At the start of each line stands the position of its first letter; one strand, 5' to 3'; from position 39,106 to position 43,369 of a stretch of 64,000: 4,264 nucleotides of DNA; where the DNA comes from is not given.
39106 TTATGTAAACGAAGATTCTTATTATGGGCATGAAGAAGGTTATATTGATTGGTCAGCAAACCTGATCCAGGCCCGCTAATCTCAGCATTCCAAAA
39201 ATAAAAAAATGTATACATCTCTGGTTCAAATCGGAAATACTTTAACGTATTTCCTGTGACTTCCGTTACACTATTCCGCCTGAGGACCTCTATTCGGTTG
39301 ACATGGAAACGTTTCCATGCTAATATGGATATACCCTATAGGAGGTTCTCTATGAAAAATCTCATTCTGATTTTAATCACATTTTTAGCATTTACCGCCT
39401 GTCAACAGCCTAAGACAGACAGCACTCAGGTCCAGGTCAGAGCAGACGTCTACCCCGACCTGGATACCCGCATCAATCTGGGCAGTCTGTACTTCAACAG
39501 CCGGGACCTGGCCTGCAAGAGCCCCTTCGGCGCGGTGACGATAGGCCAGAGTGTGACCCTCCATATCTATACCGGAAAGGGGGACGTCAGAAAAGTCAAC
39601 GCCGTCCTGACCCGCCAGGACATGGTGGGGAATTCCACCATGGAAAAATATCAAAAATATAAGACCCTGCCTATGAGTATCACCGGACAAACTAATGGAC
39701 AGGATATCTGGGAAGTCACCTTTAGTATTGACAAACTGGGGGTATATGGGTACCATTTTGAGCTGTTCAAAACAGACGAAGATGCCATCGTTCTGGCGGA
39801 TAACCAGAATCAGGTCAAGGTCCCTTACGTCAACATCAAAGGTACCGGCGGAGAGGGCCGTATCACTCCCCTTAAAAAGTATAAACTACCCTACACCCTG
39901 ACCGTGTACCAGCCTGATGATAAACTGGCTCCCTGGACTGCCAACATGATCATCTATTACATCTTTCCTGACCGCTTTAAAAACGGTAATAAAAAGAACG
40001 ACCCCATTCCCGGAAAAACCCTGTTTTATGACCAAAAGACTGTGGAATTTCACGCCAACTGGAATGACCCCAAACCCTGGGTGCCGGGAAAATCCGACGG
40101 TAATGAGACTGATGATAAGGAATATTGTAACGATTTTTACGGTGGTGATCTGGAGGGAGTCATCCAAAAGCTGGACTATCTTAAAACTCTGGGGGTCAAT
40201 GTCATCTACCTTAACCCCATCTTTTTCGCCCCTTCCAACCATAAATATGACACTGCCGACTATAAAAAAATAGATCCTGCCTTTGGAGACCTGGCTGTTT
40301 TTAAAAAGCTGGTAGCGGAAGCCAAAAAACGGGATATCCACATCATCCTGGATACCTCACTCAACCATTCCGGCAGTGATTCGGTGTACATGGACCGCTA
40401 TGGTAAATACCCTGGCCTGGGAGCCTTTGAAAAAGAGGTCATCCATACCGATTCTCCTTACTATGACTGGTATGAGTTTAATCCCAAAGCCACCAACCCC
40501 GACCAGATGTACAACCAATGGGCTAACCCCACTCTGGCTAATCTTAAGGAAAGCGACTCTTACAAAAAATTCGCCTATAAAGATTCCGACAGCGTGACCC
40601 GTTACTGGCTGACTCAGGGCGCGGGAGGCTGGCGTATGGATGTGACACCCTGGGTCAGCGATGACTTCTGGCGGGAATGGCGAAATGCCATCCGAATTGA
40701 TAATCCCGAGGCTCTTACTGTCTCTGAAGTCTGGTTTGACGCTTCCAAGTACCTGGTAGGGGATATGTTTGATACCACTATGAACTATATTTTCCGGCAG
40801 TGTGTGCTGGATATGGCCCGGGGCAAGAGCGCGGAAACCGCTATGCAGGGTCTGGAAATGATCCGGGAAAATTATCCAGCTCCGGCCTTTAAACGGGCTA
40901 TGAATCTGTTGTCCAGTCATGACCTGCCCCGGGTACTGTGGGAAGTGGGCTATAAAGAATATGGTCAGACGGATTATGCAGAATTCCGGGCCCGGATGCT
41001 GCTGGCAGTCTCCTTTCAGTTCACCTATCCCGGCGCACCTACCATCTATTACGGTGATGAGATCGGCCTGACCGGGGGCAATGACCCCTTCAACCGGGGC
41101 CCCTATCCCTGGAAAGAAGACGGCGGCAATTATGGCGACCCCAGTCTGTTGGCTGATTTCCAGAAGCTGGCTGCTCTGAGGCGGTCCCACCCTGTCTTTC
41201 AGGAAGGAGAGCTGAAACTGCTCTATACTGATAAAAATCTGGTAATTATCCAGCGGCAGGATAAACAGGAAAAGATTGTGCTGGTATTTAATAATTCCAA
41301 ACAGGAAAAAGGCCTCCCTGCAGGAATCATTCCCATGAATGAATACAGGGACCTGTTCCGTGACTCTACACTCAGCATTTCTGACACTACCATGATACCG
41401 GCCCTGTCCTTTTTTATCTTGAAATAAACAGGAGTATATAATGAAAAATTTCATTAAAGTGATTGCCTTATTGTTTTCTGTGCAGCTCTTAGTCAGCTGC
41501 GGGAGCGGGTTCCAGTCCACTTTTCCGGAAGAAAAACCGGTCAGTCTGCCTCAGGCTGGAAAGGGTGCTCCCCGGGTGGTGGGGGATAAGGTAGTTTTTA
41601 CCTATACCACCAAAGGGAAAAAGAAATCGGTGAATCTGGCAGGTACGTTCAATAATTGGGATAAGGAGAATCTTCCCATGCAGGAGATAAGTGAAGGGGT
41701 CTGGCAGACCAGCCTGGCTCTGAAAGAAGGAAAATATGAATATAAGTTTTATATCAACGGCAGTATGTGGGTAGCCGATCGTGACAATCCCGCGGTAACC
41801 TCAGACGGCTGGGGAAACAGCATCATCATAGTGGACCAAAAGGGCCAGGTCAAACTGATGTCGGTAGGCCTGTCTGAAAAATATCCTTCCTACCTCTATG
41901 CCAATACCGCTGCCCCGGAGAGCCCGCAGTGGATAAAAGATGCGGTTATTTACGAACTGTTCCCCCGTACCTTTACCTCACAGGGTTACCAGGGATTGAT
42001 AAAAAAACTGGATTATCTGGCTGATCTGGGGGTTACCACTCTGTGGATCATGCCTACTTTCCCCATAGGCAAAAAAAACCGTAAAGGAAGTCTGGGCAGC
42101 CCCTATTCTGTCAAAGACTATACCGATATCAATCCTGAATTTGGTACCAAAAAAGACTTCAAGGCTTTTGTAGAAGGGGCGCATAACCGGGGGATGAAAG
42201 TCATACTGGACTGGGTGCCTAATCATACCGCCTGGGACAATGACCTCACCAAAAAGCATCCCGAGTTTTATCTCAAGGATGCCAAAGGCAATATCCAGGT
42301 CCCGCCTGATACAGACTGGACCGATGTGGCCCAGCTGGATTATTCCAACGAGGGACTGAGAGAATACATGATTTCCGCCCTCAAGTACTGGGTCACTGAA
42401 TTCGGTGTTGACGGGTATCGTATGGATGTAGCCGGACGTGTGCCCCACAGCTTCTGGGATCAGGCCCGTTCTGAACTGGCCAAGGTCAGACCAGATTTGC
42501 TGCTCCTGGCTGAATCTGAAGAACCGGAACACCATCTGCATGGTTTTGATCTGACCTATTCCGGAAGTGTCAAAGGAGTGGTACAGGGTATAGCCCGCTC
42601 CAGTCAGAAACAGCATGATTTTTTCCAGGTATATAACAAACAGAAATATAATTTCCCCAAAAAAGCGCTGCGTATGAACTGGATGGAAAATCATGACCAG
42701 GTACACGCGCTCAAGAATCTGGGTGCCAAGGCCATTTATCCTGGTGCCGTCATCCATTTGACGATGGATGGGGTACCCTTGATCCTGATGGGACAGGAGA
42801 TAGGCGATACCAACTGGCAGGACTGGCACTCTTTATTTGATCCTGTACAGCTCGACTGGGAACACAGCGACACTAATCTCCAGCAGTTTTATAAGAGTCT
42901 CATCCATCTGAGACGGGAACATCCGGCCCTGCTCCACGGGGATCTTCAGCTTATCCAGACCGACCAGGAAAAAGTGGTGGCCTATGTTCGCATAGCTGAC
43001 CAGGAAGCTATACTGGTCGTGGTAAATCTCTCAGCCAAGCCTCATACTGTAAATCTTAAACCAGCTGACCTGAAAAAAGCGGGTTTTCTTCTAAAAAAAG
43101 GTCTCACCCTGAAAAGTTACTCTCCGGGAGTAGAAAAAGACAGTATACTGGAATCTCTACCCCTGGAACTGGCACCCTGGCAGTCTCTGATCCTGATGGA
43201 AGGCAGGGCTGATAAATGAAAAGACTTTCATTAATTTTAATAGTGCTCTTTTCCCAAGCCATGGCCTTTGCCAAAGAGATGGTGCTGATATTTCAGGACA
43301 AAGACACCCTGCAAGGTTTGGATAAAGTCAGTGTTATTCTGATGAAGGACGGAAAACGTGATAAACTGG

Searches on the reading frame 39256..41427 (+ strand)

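Call 12: search_protein_families(library=pfam, proteins=[window:39256-41427:+])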
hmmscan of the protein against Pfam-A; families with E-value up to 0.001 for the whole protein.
window:39256-41427:+ (723 aa): 2 families
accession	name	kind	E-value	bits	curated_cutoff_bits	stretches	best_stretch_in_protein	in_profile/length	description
PF00128.31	Alpha-amylase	-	5.5e-59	201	22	1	235-622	1-393/446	Alpha amylase, catalytic domain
PF02903.20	Alpha-amylase_N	-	5.4e-06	27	23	1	93-184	16-100/120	Alpha amylase, N-terminal ig-like domain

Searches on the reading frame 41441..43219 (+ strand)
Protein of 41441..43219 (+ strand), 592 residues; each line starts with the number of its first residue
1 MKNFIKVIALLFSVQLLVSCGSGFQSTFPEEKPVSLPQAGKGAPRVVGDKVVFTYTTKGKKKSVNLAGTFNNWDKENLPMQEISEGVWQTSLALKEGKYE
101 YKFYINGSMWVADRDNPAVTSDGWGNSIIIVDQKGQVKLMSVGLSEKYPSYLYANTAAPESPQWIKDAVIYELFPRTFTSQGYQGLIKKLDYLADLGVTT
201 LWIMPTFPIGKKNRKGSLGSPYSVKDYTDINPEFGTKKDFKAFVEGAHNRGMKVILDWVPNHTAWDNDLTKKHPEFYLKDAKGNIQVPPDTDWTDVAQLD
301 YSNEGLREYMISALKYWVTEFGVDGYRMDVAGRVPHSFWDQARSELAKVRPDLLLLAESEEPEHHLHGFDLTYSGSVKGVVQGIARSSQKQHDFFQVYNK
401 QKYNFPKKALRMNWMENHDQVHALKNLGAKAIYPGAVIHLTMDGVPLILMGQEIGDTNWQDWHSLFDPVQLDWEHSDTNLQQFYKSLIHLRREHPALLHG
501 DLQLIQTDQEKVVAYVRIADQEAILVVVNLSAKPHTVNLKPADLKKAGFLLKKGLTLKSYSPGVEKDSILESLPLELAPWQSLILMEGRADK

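Call 29: search_protein_families(library=pfam, proteins=[window:41441-43219:+], max_evalue=0.00001)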
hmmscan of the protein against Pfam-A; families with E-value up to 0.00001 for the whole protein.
window:41441-43219:+ (592 aa): 7 families
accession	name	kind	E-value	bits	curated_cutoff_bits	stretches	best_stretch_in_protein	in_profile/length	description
PF00128.31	Alpha-amylase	-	4e-40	138.8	22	1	183-465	18-366/446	Alpha amylase, catalytic domain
PF16561.11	AMPK1_CBM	-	2.5e-12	47.3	26.8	1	51-134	3-82/85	Glycogen recognition site of AMP-activated protein kinase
PF11941.14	DUF3459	-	5.4e-10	40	22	1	483-542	1-60/90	Domain of unknown function (DUF3459)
PF16657.11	Malt_amylase_C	-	3e-09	37.3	27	1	500-543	1-42/75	Maltogenic Amylase, C-terminal domain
PF02922.24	CBM_48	-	1.4e-06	29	22.4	1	62-107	23-72/83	Carbohydrate-binding module 48 (Isoamylase N-terminal domain)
PF13199.12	Glyco_hydro_66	-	1.8e-06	27.3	23.7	1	226-433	150-317/546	Glycosyl hydrolase family 66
PF23915.1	SusG_C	-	3.4e-06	27.7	27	0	512-583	1-61/62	Alpha-amylase SusG C-terminal domain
